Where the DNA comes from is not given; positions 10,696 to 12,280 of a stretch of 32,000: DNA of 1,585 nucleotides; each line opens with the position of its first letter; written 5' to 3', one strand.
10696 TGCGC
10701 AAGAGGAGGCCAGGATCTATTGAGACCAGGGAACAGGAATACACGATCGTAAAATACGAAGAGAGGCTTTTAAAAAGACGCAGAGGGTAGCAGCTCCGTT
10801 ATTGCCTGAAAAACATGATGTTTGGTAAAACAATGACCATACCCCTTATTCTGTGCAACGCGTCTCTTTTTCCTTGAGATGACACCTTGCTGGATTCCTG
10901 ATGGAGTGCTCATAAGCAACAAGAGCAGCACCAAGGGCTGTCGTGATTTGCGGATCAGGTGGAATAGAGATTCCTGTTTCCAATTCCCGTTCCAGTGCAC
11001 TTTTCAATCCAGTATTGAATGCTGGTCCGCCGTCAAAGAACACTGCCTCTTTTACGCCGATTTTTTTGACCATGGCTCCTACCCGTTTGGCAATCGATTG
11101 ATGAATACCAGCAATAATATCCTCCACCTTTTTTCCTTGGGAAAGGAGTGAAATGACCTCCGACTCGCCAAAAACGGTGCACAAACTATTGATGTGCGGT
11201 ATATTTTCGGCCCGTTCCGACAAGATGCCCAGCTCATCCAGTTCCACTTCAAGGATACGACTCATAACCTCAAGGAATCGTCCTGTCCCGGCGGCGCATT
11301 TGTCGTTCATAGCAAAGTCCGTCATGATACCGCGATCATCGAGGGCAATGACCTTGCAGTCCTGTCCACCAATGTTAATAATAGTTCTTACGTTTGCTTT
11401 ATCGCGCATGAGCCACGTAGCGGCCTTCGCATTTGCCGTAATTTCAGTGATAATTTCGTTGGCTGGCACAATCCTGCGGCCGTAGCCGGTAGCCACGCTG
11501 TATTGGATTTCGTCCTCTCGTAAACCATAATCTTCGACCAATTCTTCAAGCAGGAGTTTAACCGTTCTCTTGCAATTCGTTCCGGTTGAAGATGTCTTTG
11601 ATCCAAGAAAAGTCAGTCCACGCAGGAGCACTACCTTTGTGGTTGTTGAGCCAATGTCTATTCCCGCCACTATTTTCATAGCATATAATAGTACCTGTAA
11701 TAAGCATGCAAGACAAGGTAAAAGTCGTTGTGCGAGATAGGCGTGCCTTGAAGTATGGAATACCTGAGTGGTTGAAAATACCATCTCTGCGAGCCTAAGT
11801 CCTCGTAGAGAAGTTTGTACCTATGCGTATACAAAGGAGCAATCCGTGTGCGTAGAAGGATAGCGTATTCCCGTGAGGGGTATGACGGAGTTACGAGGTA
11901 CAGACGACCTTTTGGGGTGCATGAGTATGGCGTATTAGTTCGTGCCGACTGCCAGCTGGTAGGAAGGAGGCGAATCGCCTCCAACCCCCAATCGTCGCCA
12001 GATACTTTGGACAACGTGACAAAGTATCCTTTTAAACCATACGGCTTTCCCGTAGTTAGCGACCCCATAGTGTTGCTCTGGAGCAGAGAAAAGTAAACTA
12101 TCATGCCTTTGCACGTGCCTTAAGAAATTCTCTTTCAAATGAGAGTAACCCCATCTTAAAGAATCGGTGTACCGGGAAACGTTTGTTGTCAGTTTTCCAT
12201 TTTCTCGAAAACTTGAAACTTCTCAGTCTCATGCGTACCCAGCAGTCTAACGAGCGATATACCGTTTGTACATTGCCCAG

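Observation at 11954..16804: Head-to-tail triplication of exactly 998 bp of a group II intron, each joint fusing the intron 3' terminus to the same nucleotide inside its own RT ORF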

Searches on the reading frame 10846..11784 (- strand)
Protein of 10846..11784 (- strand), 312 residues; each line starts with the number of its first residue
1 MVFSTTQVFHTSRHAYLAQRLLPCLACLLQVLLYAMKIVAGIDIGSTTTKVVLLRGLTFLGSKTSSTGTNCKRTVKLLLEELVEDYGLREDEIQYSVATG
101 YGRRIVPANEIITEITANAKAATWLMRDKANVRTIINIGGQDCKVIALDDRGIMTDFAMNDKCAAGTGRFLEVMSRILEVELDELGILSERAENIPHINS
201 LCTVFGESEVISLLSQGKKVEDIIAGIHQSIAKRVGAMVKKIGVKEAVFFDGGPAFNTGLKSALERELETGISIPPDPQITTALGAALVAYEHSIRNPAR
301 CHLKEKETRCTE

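Call 6: search_protein_families(library=pfam, proteins=[window:10849-11784:-], max_evalue=0.01)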
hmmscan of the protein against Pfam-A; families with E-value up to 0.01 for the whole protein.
window:10849-11784:- (312 aa): 2 families
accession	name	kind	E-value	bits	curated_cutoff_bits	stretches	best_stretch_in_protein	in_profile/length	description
PF01869.26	BcrAD_BadFG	-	5.9e-61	206.8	31.5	1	41-290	2-271/271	BadF/BadG/BcrA/BcrD ATPase family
PF05378.19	Hydant_A_N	-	0.0091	16.2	25.2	0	41-95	3-59/176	Hydantoinase/oxoprolinase N-terminal region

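Call 56: find_encoding_contigs(protein=window:10846-11784:-, flank=8000, max_places=10)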
Protein window:10846-11784:- (312 aa): 1 contig read that carries it; 1 place shown.
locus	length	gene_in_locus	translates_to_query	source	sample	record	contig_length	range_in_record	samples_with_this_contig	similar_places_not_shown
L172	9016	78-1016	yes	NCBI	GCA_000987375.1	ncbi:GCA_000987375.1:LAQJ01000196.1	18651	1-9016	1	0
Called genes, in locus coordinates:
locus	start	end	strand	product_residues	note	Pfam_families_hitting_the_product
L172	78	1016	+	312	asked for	PF01869:BcrAD_BadFG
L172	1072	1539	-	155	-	PF22784:PTP-SAK, PF22785:Tc-R-P, PF00782:DSPc, PF05706:CDKN3 (weak), PF22741:PTP-NADK, PF14566:PTPlike_phytase, PF00102:Y_phosphatase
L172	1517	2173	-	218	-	PF02545:Maf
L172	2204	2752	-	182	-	PF01196:Ribosomal_L17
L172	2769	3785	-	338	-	PF01193:RNA_pol_L, PF01000:RNA_pol_A_bac, PF03118:RNA_pol_A_CTD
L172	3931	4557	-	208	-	PF00163:Ribosomal_S4, PF01479:S4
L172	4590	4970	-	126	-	PF00411:Ribosomal_S11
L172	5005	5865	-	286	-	PF13679:Methyltransf_32, PF13649:Methyltransf_25 (faint), PF13847:Methyltransf_31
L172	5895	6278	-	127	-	PF00416:Ribosomal_S13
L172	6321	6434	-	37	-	PF00444:Ribosomal_L36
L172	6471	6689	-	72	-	PF01176:eIF-1a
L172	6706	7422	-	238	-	PF00557:Peptidase_M24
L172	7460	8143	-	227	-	PF00406:ADK, PF13207:AAA_17, PF05191:ADK_lid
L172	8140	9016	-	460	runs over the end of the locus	PF00344:SecY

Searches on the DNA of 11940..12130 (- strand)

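Call 21: search_rna_families(source=window, start=11940, end=12130, threshold=evalue, max_evalue=10, show_alignments=5)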
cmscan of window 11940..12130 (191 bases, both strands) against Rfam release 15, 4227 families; matches with E-value up to 10: 1.
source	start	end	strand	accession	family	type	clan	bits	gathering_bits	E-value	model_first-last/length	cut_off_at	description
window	12083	12112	+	RF00647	MIR164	Gene; miRNA;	-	12.3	64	8.5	19-48/68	no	MIR164 microRNA precursor family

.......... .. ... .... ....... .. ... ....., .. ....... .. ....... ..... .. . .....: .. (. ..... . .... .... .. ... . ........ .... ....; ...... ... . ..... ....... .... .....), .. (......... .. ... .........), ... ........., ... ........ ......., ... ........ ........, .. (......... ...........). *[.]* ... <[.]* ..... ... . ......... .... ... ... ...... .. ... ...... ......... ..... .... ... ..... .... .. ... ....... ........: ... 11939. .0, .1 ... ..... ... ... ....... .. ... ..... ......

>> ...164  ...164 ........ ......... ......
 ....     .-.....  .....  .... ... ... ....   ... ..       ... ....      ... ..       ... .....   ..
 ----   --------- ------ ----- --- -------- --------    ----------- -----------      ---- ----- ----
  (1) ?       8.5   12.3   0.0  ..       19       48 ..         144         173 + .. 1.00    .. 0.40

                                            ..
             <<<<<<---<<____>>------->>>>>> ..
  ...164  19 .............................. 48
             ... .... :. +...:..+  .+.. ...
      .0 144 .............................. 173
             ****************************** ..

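Call 81: build_rna_model(alignment_id=A4, structure=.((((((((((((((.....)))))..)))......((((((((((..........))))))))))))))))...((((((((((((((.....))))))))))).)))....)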
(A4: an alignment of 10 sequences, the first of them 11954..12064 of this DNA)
Model R1 built from alignment A4 (10 sequences, 113 columns); structure: as given.
model positions 109; base pairs 38; branch points 2; effective number of sequences 0.75; information 0.589 bits per position. Calibrated on 0.2 Mb of random sequence (short: E-values are rough).
structure used (alignment columns):
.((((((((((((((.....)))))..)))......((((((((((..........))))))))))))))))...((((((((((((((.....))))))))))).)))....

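Call 83: search_with_rna_model(model_id=R1, sources=[window, L001, L002, L003, L004, L005, L006, L007, L008, L009, L010, L011, L012, L013, L021, L022, L023, L024, L025, L026, L027, L028, L029, L030, L031, L032, L033, L034, L035, L036, L037, L038, L039, L040, L041, L042, L043, L044, L045, L046, L047, L048, L049, L050, L051, L052, L053, L054, L055, L056, L057, L058, L060, L061, L069, L070, L071, L072, L073, L074, L075, L076, L077, L078, L079, L080, L081, L082, L083, L084, L085, L086, L087, L088, L089, L090, L091, L092, L093, L094, L095, L096, L097, L098, L099, L100, L101, L102, L103, L104, L105, L106, L107, L108, L160, L164, L173, L174, L175], max_evalue=1)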
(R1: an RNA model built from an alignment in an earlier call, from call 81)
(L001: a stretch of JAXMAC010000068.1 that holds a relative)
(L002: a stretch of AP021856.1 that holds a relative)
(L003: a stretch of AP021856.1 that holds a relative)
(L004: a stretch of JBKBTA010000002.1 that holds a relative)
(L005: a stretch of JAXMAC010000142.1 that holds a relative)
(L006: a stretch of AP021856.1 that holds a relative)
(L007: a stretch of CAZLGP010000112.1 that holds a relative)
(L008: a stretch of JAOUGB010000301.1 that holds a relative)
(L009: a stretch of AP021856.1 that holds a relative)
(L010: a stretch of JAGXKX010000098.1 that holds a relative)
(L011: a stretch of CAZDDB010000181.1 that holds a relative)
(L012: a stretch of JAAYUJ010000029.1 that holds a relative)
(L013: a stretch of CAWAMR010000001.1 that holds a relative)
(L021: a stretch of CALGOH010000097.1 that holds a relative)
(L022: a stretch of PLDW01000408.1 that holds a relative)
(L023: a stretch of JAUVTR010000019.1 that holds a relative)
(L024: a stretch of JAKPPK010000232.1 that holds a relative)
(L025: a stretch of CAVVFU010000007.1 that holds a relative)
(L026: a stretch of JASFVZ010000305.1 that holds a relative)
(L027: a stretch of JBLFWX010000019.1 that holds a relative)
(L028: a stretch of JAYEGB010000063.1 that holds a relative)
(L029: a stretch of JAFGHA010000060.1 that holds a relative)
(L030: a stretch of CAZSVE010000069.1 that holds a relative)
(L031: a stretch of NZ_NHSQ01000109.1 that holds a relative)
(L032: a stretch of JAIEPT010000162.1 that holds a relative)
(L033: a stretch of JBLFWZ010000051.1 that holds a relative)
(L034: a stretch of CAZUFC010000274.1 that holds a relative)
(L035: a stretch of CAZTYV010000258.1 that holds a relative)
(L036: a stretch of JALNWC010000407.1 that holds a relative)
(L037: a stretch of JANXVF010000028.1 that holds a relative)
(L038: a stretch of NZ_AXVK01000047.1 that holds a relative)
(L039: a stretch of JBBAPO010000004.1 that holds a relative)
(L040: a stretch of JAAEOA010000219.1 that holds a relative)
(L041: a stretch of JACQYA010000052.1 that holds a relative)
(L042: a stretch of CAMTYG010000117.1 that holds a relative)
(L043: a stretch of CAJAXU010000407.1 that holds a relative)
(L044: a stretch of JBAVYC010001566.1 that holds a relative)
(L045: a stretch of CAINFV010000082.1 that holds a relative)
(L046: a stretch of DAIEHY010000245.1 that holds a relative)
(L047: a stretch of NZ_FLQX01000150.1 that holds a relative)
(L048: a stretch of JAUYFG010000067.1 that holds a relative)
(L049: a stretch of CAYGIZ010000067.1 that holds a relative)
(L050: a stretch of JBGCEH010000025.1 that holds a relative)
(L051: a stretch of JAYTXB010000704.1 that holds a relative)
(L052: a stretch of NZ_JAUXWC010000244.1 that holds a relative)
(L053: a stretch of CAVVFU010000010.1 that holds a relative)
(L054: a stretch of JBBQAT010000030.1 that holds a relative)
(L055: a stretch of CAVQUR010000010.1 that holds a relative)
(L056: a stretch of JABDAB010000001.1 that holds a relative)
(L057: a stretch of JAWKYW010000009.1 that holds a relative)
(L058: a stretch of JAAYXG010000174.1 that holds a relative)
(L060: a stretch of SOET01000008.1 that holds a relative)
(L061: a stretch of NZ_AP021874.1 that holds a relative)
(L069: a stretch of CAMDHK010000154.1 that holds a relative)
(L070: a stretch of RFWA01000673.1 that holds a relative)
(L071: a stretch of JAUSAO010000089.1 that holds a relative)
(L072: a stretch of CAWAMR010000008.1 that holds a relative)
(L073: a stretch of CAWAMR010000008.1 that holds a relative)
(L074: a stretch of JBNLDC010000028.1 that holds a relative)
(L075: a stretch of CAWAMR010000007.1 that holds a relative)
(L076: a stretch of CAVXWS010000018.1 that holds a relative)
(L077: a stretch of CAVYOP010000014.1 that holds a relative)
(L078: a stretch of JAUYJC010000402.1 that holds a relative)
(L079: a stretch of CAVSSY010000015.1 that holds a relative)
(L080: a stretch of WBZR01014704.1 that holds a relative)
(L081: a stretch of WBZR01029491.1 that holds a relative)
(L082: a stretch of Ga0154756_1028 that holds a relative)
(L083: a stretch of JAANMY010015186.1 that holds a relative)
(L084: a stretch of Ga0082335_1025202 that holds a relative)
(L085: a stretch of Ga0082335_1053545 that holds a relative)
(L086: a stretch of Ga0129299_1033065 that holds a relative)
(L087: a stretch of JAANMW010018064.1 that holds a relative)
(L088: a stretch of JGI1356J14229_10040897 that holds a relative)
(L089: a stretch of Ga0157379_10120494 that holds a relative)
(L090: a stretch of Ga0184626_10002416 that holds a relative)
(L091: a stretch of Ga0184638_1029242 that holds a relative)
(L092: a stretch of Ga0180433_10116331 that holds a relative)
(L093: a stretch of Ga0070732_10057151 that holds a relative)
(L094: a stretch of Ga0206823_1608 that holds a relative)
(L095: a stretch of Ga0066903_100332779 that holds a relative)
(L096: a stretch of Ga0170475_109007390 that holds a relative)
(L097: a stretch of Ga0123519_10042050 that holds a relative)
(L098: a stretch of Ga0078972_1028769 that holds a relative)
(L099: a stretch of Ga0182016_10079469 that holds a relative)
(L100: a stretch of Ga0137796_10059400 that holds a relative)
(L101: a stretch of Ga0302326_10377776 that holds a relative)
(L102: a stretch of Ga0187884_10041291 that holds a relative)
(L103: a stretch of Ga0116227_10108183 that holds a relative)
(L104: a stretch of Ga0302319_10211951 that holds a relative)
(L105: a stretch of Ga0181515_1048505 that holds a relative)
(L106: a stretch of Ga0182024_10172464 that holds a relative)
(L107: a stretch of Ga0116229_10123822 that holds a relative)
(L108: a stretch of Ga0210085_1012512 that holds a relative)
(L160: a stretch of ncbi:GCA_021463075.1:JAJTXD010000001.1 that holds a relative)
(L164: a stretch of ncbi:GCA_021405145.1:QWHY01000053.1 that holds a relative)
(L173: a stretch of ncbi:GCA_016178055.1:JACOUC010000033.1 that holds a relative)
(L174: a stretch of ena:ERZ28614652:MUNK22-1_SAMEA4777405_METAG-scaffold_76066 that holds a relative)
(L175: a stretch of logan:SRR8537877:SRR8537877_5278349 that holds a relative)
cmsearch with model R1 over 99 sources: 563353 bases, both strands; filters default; matches with E-value up to 1: 28.
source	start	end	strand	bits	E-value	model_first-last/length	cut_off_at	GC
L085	1855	1962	+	118.6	1.3e-22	1-109/109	no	0.52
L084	3975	4082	+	118.2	1.6e-22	1-109/109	no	0.53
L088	654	761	+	118.2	1.6e-22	1-109/109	no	0.53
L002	5206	5313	+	115.9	5e-22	1-109/109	no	0.54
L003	5206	5313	+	115.9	5e-22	1-109/109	no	0.54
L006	5206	5313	+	115.9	5e-22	1-109/109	no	0.54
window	11954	12064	-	115.7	5.5e-22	1-109/109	no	0.51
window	15807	15917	-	115.7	5.5e-22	1-109/109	no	0.51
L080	1472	1582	+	115.7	5.5e-22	1-109/109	no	0.51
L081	1140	1250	+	115.7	5.5e-22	1-109/109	no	0.51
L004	4907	5016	+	115.4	6.2e-22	1-109/109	no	0.47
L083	1919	2030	+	111.9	3.4e-21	1-109/109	no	0.52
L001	5204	5314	+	111.6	4e-21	1-109/109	no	0.5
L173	3706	3812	+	110.6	6.5e-21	1-109/109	no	0.54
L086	1553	1659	+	109.8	9.9e-21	1-109/109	no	0.47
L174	1217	1322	+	100.3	1e-18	1-109/109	no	0.51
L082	6204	6304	+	92.2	5.5e-17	1-98/109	3'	0.5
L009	4669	4763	+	68.9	5e-12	1-109/109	no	0.57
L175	2107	2207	+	65.8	2.3e-11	1-109/109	no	0.67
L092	2009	2105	+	59.3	5.5e-10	1-109/109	no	0.68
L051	1774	1847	+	31.8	0.00041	1-109/109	no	0.69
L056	5201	5271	+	27.8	0.0028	1-109/109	no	0.63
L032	1614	1690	+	26.5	0.0054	1-109/109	no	0.69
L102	2055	2131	+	25.7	0.0082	1-109/109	no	0.65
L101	1957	2033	+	19.6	0.16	1-109/109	no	0.69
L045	5207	5278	+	18.3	0.3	1-109/109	no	0.58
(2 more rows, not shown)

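Call 84: search_with_rna_model(model_id=R1, sources=[L092, L175, L051, L056, L032], max_evalue=1, show_alignments=5)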
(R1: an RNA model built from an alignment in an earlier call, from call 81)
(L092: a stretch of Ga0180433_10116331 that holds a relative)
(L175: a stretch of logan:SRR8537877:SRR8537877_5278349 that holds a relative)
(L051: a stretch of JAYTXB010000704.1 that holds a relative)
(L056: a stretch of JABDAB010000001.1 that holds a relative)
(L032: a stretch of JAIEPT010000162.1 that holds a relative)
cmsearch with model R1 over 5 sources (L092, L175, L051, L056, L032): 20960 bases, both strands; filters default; matches with E-value up to 1: 7.
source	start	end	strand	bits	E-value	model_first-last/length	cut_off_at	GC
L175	2107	2207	+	65.8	8.4e-13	1-109/109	no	0.67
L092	2009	2105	+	59.3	2e-11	1-109/109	no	0.68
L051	1774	1847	+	31.8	1.5e-05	1-109/109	no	0.69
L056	5201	5271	+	27.8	0.00011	1-109/109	no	0.63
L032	1614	1690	+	26.5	0.0002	1-109/109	no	0.69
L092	1001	1075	-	14.3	0.081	1-109/109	no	0.64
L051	1809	1849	-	10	0.67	69-109/109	5'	0.63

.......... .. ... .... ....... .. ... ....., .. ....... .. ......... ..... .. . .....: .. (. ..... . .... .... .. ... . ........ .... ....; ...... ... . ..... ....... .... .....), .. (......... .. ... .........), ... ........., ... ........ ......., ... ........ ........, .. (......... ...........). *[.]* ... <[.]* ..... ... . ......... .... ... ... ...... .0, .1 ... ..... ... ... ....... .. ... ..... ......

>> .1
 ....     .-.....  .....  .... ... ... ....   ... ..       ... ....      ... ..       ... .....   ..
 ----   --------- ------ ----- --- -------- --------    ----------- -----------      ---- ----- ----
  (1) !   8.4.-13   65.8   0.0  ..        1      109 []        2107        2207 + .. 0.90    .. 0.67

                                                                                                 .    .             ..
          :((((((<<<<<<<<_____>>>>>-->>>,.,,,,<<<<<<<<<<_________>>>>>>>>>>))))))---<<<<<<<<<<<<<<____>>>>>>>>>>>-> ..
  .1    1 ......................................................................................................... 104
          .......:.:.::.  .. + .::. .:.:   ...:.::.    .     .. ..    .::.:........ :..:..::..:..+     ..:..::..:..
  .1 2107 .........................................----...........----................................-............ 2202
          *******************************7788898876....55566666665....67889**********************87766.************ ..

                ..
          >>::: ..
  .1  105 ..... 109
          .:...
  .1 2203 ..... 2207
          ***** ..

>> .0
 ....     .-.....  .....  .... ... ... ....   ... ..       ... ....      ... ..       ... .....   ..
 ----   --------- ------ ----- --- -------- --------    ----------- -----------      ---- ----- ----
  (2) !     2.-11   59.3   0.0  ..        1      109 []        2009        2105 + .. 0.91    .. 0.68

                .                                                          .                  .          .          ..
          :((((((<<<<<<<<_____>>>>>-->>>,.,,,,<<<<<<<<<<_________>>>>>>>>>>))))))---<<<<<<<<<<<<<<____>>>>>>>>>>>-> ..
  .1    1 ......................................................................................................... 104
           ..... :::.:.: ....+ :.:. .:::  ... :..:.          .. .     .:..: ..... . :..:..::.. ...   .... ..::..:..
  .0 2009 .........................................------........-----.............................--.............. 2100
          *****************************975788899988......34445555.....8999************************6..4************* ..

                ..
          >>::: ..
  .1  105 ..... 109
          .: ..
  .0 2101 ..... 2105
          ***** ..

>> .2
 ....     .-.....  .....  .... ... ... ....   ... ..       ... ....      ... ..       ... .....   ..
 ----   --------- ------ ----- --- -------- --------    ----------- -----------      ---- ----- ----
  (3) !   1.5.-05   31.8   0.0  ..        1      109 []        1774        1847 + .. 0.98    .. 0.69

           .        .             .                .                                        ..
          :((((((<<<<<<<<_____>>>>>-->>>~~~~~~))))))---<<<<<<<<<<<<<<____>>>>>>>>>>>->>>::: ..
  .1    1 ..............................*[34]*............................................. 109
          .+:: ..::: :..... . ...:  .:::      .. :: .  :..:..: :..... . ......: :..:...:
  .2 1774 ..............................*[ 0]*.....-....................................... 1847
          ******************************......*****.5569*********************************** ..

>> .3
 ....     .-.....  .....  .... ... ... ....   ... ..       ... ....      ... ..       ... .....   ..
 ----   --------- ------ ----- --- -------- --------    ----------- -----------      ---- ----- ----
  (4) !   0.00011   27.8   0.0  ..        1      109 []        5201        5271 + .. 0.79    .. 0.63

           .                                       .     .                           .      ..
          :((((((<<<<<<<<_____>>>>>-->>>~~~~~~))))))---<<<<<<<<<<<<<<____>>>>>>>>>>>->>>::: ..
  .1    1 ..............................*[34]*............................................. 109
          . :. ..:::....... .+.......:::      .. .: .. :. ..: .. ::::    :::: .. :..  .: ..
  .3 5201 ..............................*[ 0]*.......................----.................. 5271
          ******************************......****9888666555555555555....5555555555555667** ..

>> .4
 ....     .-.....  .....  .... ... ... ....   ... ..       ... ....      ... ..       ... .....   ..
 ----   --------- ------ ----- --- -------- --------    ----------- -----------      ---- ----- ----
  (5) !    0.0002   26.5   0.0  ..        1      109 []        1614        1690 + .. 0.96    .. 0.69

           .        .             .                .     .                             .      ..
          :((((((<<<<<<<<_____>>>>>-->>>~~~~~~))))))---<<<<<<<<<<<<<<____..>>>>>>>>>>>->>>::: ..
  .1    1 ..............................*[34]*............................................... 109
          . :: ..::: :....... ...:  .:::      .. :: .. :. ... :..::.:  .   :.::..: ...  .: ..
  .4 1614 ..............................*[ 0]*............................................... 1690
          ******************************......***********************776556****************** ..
